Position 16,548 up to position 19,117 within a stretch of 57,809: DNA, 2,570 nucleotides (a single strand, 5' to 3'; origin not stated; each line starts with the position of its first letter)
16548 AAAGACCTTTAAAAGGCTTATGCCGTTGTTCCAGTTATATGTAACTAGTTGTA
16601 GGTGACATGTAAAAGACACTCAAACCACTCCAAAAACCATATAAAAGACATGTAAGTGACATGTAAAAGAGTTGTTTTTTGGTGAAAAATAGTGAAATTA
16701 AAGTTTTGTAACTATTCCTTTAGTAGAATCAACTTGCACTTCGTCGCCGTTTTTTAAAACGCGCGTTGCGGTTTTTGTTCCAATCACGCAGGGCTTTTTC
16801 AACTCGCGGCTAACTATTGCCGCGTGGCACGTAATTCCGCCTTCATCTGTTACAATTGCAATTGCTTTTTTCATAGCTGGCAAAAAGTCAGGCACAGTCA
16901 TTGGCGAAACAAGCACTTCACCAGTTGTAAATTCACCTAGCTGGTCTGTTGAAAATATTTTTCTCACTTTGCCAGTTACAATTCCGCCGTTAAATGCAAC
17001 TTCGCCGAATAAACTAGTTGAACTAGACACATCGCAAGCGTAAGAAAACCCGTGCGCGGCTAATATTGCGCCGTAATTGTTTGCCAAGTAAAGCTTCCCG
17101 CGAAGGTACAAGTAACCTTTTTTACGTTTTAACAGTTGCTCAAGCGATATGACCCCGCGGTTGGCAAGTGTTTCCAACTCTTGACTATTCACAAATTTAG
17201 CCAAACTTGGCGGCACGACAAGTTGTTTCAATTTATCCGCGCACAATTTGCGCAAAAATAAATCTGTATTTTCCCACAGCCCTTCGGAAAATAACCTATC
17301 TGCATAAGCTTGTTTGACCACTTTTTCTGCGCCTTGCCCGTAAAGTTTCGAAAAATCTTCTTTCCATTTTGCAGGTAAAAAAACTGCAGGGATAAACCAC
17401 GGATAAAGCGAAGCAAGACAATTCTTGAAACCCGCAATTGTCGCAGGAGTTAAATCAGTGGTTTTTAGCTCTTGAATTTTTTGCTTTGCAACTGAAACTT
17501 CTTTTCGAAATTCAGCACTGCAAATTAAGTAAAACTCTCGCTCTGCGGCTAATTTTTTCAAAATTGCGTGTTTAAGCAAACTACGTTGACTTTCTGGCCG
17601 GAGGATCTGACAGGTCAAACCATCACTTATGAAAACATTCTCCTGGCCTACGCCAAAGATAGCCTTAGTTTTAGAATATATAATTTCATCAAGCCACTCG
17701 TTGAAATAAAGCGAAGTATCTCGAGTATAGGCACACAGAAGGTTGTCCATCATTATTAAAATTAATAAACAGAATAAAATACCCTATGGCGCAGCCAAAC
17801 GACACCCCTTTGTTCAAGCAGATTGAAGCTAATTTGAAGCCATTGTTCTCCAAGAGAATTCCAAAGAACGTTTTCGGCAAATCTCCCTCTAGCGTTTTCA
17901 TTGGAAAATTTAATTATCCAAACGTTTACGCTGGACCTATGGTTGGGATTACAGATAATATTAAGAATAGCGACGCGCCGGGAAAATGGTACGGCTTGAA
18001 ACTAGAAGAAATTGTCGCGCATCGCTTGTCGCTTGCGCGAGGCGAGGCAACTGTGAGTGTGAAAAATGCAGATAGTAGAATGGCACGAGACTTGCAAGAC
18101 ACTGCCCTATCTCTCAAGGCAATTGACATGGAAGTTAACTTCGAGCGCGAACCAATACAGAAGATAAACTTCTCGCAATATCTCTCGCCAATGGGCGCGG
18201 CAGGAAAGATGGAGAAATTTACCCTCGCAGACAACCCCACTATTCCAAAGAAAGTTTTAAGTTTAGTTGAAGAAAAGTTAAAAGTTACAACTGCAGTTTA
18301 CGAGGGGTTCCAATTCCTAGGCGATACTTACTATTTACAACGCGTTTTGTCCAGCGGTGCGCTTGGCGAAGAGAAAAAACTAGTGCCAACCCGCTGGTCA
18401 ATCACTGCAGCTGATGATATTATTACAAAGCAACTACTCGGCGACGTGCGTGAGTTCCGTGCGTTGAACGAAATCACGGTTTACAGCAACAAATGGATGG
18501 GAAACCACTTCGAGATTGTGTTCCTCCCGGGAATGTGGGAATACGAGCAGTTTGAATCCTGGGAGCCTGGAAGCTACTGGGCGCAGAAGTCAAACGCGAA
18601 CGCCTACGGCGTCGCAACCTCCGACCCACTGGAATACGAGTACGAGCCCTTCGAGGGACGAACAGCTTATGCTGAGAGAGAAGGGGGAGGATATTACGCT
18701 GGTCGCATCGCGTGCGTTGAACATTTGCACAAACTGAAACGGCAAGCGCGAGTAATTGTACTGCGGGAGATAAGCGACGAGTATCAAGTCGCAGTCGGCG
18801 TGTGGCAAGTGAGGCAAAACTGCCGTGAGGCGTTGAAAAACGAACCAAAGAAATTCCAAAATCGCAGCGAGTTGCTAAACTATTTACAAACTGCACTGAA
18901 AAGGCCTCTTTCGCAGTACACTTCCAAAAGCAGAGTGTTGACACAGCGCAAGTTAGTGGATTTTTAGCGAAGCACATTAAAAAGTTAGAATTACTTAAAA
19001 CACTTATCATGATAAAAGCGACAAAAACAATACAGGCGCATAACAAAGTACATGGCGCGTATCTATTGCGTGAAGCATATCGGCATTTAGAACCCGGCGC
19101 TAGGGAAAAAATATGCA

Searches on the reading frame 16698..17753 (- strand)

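Call 30: search_protein_families(library=pfam, proteins=[window:16698-17753:-])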
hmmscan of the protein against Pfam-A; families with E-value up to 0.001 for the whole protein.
window:16698-17753:- (351 aa): 1 family
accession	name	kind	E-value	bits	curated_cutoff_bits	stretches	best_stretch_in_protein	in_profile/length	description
PF00391.29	PEP-utilizers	-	1.4e-24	85.9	23.1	1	276-346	2-72/72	PEP-utilising enzyme, mobile domain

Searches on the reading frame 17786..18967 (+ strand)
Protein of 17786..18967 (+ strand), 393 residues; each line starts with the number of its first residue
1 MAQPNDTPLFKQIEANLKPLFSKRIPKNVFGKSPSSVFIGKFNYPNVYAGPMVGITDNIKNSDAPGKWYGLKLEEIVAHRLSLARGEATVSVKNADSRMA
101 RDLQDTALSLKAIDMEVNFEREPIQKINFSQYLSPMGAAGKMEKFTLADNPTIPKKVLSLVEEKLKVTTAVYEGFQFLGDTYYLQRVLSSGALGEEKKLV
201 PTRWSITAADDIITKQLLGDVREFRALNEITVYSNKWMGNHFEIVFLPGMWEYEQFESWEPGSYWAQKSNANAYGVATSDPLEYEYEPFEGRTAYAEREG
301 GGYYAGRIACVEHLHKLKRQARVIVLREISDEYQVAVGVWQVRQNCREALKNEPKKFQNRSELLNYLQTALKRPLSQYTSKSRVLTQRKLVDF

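Call 30: search_protein_families(library=pfam, proteins=[window:17786-18967:+])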
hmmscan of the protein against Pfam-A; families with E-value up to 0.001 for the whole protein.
window:17786-18967:+ (393 aa): 2 families
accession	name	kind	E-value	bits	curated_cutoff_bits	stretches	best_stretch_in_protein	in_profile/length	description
PF04894.17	Nre_N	-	3.6e-76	257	25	1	8-265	8-269/270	Archaeal Nre, N-terminal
PF04895.17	Nre_C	-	1.2e-31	109.2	27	1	287-388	1-101/110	Archaeal Nre, C-terminal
